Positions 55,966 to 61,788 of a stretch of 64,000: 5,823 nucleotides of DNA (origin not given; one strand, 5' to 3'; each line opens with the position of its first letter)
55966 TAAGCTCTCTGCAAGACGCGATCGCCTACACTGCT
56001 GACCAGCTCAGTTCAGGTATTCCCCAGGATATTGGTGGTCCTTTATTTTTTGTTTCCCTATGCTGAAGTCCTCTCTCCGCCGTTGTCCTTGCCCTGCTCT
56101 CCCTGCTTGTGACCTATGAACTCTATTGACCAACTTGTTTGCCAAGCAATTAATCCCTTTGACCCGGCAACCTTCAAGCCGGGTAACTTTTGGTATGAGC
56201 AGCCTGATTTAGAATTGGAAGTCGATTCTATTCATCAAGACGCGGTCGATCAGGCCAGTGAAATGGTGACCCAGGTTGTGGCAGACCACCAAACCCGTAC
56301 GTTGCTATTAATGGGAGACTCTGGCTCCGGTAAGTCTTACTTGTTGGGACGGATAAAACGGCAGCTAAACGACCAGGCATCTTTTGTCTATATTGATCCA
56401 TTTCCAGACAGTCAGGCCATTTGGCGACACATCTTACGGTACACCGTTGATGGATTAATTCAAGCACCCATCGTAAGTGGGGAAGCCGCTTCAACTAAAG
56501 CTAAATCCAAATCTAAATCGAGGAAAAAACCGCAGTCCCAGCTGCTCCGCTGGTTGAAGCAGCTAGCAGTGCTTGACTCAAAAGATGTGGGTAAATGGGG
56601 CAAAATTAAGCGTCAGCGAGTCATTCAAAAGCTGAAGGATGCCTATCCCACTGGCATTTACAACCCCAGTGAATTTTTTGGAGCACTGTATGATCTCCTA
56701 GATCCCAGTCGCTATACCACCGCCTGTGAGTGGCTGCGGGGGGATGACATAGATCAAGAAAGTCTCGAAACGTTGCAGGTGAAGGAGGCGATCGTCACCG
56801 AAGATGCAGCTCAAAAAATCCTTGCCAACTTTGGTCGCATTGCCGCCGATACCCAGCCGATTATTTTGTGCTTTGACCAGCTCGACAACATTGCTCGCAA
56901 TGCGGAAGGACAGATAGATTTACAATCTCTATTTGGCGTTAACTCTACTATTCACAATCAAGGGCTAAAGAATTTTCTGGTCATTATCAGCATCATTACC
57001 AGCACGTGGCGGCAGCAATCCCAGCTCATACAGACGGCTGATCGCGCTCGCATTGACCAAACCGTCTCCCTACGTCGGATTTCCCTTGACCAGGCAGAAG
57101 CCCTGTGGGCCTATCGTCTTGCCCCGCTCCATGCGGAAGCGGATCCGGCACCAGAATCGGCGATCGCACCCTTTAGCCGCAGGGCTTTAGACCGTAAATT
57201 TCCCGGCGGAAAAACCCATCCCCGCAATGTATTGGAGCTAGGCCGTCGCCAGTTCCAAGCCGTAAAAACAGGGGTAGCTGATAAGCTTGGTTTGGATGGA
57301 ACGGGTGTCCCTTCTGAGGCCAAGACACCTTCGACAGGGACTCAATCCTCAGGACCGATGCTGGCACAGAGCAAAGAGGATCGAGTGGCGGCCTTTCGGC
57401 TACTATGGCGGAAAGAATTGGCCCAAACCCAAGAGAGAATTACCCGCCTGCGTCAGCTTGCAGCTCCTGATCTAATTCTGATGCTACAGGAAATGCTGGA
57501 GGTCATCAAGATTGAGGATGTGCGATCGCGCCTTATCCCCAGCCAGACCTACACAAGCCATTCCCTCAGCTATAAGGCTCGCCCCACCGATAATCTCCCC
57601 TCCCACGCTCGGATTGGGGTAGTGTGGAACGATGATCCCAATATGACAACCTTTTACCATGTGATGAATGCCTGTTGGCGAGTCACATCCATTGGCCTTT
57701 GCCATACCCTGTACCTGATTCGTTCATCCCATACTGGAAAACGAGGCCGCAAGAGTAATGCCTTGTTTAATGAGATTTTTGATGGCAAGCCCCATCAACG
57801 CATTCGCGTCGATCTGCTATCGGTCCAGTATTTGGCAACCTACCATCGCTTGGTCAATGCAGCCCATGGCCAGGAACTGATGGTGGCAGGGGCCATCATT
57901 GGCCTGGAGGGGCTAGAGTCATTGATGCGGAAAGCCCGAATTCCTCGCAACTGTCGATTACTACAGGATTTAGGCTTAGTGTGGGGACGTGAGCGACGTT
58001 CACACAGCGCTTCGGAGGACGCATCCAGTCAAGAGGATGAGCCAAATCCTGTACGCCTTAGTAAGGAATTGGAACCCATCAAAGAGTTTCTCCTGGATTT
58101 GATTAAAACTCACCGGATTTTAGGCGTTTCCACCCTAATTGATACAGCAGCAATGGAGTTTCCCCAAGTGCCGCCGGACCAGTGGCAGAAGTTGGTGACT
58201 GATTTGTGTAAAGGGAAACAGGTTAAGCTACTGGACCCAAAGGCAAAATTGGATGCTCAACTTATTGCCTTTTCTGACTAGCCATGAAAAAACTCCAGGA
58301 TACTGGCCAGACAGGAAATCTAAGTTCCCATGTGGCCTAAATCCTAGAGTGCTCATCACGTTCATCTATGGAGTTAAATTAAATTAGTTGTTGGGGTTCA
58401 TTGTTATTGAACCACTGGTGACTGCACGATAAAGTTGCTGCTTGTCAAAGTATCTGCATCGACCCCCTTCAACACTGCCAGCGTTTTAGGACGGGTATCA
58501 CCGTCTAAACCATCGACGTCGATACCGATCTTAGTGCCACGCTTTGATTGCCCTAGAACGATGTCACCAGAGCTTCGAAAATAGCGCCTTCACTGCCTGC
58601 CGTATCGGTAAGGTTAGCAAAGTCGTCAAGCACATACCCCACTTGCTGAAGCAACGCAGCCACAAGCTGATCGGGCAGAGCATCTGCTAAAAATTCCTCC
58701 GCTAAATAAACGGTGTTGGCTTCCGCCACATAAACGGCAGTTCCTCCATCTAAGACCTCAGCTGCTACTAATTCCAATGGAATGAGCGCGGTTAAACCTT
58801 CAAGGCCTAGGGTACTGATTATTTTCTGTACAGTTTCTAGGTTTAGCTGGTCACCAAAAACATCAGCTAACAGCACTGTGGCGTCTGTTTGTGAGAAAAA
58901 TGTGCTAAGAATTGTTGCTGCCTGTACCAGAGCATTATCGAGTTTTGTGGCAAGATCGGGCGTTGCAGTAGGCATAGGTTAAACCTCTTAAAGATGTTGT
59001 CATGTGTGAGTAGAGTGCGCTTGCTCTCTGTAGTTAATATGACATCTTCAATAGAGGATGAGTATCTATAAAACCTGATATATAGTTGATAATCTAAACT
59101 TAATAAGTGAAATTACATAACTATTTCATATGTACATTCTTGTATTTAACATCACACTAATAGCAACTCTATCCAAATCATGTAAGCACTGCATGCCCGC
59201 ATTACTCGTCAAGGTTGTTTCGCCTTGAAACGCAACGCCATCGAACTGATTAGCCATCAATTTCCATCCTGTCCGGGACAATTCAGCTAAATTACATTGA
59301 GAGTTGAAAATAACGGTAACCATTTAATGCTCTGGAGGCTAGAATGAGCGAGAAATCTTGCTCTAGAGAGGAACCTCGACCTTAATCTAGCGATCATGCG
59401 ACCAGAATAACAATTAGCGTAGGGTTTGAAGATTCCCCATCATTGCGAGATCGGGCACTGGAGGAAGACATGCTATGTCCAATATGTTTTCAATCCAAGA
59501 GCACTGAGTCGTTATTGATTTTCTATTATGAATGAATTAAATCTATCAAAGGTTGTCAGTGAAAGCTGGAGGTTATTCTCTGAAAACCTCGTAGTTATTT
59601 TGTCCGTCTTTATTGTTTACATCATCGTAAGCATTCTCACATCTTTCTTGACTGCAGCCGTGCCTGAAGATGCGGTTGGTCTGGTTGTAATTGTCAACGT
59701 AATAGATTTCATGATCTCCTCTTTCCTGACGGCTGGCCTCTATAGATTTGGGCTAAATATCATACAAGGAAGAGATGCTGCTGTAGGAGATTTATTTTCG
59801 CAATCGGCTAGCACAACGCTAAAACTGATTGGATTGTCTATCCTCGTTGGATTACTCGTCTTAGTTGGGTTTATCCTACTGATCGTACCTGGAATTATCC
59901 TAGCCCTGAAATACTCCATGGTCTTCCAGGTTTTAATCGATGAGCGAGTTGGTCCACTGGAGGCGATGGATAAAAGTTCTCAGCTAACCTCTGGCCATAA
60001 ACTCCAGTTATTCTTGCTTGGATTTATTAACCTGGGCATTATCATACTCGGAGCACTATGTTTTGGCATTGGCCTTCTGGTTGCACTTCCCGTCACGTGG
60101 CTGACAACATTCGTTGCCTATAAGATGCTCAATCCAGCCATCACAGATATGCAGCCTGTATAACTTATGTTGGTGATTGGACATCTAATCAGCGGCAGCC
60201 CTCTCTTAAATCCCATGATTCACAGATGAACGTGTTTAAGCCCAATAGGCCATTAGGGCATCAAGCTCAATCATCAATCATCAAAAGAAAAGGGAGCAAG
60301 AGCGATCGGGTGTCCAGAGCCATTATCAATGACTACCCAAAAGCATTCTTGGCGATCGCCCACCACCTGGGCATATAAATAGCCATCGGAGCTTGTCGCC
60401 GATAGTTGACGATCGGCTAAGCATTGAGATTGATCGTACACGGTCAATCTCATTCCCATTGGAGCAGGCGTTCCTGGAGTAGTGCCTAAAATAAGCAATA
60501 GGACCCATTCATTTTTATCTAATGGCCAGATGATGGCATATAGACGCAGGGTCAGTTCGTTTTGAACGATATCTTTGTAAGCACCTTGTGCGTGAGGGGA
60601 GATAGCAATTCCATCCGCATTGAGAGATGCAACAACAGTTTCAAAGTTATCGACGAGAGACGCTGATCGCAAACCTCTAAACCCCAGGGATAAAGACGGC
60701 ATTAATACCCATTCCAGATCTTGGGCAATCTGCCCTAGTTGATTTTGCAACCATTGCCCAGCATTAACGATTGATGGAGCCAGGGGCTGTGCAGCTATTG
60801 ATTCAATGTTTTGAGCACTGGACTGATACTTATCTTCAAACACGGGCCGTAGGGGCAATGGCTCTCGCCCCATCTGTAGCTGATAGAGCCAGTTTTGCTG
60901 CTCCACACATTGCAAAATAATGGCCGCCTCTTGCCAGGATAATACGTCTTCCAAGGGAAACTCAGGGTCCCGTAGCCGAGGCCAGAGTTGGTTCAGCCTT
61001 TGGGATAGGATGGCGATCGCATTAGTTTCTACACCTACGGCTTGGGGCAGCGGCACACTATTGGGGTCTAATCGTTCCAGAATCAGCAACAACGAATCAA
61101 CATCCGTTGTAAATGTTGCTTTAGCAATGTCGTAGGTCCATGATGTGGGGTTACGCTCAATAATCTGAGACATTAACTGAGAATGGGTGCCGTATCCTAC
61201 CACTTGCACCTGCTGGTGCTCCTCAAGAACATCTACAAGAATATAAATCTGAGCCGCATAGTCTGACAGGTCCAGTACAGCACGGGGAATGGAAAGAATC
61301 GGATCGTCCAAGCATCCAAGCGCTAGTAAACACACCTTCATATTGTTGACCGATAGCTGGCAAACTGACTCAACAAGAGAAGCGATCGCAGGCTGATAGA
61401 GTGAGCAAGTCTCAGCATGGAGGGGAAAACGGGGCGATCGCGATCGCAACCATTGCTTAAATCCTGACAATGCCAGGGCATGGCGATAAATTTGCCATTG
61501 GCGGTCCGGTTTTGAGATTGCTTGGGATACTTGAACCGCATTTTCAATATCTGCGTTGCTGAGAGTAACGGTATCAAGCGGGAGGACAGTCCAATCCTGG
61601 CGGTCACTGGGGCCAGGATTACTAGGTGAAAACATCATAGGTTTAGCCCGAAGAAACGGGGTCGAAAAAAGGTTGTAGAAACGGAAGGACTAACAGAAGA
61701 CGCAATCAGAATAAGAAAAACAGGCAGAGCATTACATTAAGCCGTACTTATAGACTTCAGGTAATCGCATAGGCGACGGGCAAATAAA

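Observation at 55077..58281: Two-gene module: histone-H1-like lysine-rich protein followed by a NACHT/STAND-like NTPase lacking repeat sensor domains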

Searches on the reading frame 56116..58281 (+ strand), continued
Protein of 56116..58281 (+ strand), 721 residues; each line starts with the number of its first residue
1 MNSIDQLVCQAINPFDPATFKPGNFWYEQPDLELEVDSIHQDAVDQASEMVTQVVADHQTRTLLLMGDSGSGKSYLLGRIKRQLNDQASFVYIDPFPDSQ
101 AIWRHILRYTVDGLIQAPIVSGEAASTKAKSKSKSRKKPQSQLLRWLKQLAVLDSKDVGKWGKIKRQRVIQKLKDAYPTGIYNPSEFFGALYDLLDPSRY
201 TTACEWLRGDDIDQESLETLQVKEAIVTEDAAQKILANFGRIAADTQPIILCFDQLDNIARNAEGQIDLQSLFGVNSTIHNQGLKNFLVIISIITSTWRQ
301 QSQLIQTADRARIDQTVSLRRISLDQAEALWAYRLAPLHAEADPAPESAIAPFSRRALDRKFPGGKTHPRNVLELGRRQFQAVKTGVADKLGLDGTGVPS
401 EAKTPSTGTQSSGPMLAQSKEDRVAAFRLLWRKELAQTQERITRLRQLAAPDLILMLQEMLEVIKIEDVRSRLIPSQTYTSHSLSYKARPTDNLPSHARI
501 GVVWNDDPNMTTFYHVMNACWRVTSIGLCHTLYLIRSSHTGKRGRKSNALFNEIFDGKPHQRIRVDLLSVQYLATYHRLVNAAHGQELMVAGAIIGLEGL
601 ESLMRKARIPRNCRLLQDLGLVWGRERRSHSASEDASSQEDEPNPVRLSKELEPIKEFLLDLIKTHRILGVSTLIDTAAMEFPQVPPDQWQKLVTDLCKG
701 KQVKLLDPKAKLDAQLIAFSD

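Call 65: search_protein_families(library=pfam, proteins=[L021:8162-10759:+, L014:7971-10559:+, L021:10996-11889:+], max_evalue=0.01)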
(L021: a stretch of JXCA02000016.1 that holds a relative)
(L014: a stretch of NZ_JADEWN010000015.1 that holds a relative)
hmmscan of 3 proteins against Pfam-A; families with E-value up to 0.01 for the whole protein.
L021:8162-10759:+ (865 aa): 5 families
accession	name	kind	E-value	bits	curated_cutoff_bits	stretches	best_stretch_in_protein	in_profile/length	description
PF01580.24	FtsK_SpoIIIE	-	2.4e-39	135.5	24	2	620-741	16-137/221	FtsK/SpoIIIE family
PF01612.26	DNA_pol_A_exo1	-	1.8e-30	106.4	23.6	1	2-175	2-169/173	3'-5' exonuclease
PF12705.13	PDDEXK_1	-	1.3e-13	51.9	22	1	204-485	1-247/247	PD-(D/E)XK nuclease superfamily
PF17854.6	FtsK_alpha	-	1.1e-12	48.4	22.9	1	508-598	8-100/101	FtsK alpha domain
PF08696.17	Dna2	-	0.0098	16.1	22.4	0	205-304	56-145/204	DNA replication factor Dna2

L014:7971-10559:+ (862 aa): 7 families
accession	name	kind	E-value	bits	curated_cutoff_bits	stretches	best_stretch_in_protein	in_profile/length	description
PF01580.24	FtsK_SpoIIIE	-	4e-42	144.6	24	1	617-793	14-219/221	FtsK/SpoIIIE family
PF01612.26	DNA_pol_A_exo1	-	1.2e-26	94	23.6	1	17-185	6-168/173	3'-5' exonuclease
PF12705.13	PDDEXK_1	-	5.2e-13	49.9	22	1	207-488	1-247/247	PD-(D/E)XK nuclease superfamily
PF17854.6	FtsK_alpha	-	7.2e-11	42.6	22.9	1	514-597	15-100/101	FtsK alpha domain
PF01935.23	DUF87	-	0.001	19.7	23.2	1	643-684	23-61/220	Helicase HerA, central domain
PF13588.12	HSDR_N_2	-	0.0058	17.1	25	0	367-417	34-84/110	Type I restriction enzyme R protein N terminus (HSDR_N)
PF00437.27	T2SSE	-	0.0071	15.5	24.9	0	636-670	136-169/370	Type II/IV secretion system protein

L021:10996-11889:+ (297 aa): 6 families
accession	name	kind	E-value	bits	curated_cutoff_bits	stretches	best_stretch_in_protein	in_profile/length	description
PF13614.12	AAA_31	-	1.9e-36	126.1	27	1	4-210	3-176/177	AAA domain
PF01656.29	CbiA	-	8.6e-22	77.9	25.4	1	5-270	1-125/125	CobQ/CobB/MinD/ParA nucleotide binding domain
PF10609.15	ParA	-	6.5e-10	39.3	27.1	1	3-41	4-41/246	NUBPL iron-transfer P-loop NTPase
PF09140.17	MipZ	-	3.2e-07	30.4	20.7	1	3-43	1-40/262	ATPase MipZ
PF06564.18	CBP_BcsQ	-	2e-05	24.7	21.3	0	5-43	4-41/234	Cellulose biosynthesis protein BcsQ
PF02374.21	ArsA_ATPase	-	0.00015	21.5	24.3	0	11-41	9-38/305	Anion-transporting ATPase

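Call 66: search_protein_families(library=ncbifam, proteins=[L021:8162-10759:+, L014:7971-10559:+], max_evalue=0.01)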
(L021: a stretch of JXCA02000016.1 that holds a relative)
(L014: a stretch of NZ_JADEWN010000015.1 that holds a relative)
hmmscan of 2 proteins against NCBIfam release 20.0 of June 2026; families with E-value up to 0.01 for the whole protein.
L021:8162-10759:+ (865 aa): 11 families
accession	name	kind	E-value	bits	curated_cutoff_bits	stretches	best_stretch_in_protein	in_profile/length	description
NF007615.0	PRK10263.1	equivalog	5.8e-41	140.2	1566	2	520-741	885-1107/1355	DNA translocase FtsK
TIGR03924.1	T7SS_EccC_a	equivalog_domain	1.1e-32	113.6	509.15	1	621-828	423-640/673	type VII secretion protein EccCa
TIGR03928.1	T7_EssCb_Firm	equivalog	3.7e-27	94.4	778.4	1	624-846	448-672/1296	type VII secretion protein EssC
TIGR01388.1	rnd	equivalog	1.5e-21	77.1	298.95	1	5-176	3-164/363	ribonuclease D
TIGR03925.1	T7SS_EccC_b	equivalog_domain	2.2e-20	72.5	346.55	2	643-823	75-257/564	type VII secretion protein EccCb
NF011539.0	PRK14975.1-3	equivalog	2.5e-18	65.7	640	1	2-187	48-229/628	bifunctional 3'-5' exonuclease/DNA polymerase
NF011540.0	PRK14975.1-4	equivalog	1.1e-17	63.8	601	1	2-181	4-167/576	bifunctional 3'-5' exonuclease/DNA polymerase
NF008089.0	PRK10829.1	equivalog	2.3e-12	46.6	516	1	4-177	6-169/375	ribonuclease D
NF041214.1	plasmid_TraB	equivalog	3.5e-11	42.3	800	1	643-828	247-422/639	plasmid transfer protein TraB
TIGR00372.1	cas4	equivalog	1.4e-05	25.1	65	1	364-485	67-179/180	CRISPR-associated protein Cas4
NF005937.0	PRK07983.1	equivalog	0.0008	18.6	202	1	83-126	77-118/220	exodeoxyribonuclease X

L014:7971-10559:+ (862 aa): 13 families
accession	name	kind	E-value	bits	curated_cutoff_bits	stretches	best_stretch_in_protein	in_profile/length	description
NF007615.0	PRK10263.1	equivalog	3.9e-46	157.4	1566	2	449-741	813-1108/1355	DNA translocase FtsK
TIGR03924.1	T7SS_EccC_a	equivalog_domain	1.5e-37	129.7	509.15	1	617-828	420-641/673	type VII secretion protein EccCa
TIGR03928.1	T7_EssCb_Firm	equivalog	3.3e-27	94.6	778.4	1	643-773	810-940/1296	type VII secretion protein EssC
TIGR01388.1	rnd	equivalog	7.1e-18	65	298.95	1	16-188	3-165/363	ribonuclease D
TIGR03925.1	T7SS_EccC_b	equivalog_domain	9e-18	63.8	346.55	2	616-722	335-438/564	type VII secretion protein EccCb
NF011539.0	PRK14975.1-3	equivalog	4.7e-17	61.5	640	1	14-191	49-222/628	bifunctional 3'-5' exonuclease/DNA polymerase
NF011540.0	PRK14975.1-4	equivalog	1.1e-14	53.8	601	1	13-212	4-187/576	bifunctional 3'-5' exonuclease/DNA polymerase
NF041214.1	plasmid_TraB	equivalog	9.6e-14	50.8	800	1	642-824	247-419/639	plasmid transfer protein TraB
NF008089.0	PRK10829.1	equivalog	2.5e-10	39.9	516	1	15-190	6-171/375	ribonuclease D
TIGR00372.1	cas4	equivalog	2.9e-07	30.5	65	1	365-488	65-179/180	CRISPR-associated protein Cas4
TIGR03743.1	SXT_TraD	subfamily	0.0013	17.2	366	0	642-684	174-212/636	conjugative transfer system coupling protein TraD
NF042943.1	HerA_antiphage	equivalog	0.0047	15.5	800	0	763-823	453-511/566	anti-phage-associated helicase HerA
NF041017.1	DNA_import_CedB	equivalog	0.0059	15.3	700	0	633-667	265-299/590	DNA import protein CedB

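Call 71: find_related_loci(query=A3, collection=viral_contigs, flank=6000)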
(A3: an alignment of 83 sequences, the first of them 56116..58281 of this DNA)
Query A3 (721 aa) in viral_contigs; peptide patterns used: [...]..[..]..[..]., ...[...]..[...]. (x = any residue, [..] = any of these).
33 stretches matched a pattern, but none encodes a relative of the query by tblastn (E <= 1e-3).

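Call 79: find_encoding_contigs(protein=P0001, flank=10000, max_places=2)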
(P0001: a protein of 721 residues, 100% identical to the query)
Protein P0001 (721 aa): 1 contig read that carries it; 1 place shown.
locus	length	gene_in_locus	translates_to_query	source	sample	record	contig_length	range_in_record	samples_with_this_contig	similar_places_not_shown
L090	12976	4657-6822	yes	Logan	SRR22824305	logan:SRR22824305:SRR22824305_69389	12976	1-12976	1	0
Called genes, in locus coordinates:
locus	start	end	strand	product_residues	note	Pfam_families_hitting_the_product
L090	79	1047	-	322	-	PF02361:CbiQ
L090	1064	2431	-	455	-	PF00009:GTP_EFTU, PF00071:Ras (faint), PF01926:MMR_HSR1, PF02421:FeoB_N (weak), PF00009:GTP_EFTU, PF01926:MMR_HSR1, PF02421:FeoB_N, PF14714:KH_dom-like, +4 more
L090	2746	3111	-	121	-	-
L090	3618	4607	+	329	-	-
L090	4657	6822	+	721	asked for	PF13191:AAA_16, PF13401:AAA_22 (faint)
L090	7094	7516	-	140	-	-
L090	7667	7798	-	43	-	-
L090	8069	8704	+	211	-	PF06790:UPF0259, PF06161:DUF975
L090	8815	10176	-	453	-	PF08852:DUF1822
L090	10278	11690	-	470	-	-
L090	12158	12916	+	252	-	-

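Call 89: find_related_loci(query=A6, collection=metagenome_contigs, flank=6000)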
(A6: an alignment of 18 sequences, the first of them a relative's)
Query A6 (865 aa) in metagenome_contigs; peptide patterns used: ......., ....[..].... (x = any residue, [..] = any of these).
469 stretches matched a pattern; 119 encode a relative of the query (tblastn E <= 1e-3); the best 80 are kept; 80 distinct loci.
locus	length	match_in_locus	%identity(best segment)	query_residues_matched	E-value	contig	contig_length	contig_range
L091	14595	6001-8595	92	1-864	0e+0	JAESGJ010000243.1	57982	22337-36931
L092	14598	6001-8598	91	1-865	0e+0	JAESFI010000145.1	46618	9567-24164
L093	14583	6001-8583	79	1-865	0e+0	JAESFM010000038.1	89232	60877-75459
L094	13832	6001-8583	79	1-865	0e+0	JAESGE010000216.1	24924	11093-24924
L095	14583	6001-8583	79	1-865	0e+0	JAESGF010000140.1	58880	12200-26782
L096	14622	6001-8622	80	1-864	0e+0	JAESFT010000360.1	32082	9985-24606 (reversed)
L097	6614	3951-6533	77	1-863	0e+0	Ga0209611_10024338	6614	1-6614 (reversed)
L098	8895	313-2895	77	1-863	0e+0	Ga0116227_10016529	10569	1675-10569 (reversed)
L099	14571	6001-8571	87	1-862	0e+0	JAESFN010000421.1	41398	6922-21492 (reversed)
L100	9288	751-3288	74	1-862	0e+0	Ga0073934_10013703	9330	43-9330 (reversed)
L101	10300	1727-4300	72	1-864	0e+0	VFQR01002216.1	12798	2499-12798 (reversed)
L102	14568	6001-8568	73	1-863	0e+0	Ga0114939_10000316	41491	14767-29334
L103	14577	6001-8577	72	1-863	0e+0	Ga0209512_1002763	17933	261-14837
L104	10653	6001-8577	72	1-865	0e+0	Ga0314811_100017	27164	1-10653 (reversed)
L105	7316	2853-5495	69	1-862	0e+0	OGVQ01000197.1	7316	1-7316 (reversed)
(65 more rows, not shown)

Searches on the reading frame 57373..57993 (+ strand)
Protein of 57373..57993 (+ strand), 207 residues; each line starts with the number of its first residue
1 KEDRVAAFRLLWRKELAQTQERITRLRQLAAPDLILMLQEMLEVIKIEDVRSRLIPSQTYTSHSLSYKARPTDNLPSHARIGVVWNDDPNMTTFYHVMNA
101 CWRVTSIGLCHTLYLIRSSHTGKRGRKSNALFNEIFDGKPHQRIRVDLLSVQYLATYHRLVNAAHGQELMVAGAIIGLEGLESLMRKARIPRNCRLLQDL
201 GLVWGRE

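Call 84: search_solved_structures(query=A5, max_evalue=10)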
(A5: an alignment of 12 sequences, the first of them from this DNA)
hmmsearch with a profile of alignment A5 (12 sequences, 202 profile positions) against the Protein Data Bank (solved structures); distinct sequences matched with E-value up to 10: 46.
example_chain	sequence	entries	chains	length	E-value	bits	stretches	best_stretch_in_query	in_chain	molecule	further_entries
4f5h_A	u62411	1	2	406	0.89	12.2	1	7-32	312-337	Aspartate aminotransferase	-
1aia_A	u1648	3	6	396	0.99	12.1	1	7-32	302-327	ASPARTATE AMINOTRANSFERASE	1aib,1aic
2aat_A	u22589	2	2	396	1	12.1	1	7-32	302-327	ASPARTATE AMINOTRANSFERASE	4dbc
1b4x_A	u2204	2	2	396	1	12.1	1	7-32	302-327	ASPARTATE AMINOTRANSFERASE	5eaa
1ari_A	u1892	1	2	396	1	12.1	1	7-32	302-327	ASPARTATE AMINOTRANSFERASE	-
1bqa_A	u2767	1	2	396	1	12.1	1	7-32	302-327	ASPARTATE AMINOTRANSFERASE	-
2d5y_A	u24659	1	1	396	1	12.1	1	7-32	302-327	Aspartate aminotransferase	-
1asb_A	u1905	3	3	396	1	12.1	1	7-32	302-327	ASPARTATE AMINOTRANSFERASE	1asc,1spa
1aaw_A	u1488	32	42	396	1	12.1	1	7-32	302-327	ASPARTATE AMINOTRANSFERASE | ASPARTATE AMINOTRANSFERASE (2.6.1.1) | Aspartate transaminase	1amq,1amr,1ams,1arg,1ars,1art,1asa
1asf_A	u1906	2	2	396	1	12.1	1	7-32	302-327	ASPARTATE AMINOTRANSFERASE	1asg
1qir_A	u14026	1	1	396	1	12.1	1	7-32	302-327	ASPARTATE AMINOTRANSFERASE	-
1qis_A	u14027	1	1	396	1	12.1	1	7-32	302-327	ASPARTATE AMINOTRANSFERASE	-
1g4v_A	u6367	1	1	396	1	12.1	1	7-32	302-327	ASPARTATE AMINOTRANSFERASE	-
1arh_A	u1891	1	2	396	1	12.1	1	7-32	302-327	ASPARTATE AMINOTRANSFERASE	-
1ix6_A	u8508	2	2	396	1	12.1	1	7-32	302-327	Aspartate Aminotransferase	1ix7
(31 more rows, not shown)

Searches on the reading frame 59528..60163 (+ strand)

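Call 23: search_protein_families(library=pfam, proteins=[window:59528-60163:+], max_evalue=0.01)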
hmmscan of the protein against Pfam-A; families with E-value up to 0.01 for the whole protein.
window:59528-60163:+ (211 aa): 3 families
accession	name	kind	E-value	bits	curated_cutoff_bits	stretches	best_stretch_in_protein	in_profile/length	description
PF06161.16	DUF975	-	3.7e-14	53.6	34.8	1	103-201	139-239/243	Protein of unknown function (DUF975)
PF06790.16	UPF0259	-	9.4e-05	22.8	31.4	1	95-155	128-188/248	Uncharacterised protein family (UPF0259)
PF10110.14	GPDPase_memb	-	0.0046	16.2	29.6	0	112-189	165-244/321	Membrane domain of glycerophosphoryl diester phosphodiesterase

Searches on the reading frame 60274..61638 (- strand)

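Call 23: search_protein_families(library=pfam, proteins=[window:60274-61638:-], max_evalue=0.01)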
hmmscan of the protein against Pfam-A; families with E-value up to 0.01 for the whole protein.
window:60274-61638:- (454 aa): 1 family
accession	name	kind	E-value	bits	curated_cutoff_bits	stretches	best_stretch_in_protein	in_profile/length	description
PF08852.17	DUF1822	-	1.1e-42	146.9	25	1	25-437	2-358/370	Protein of unknown function (DUF1822)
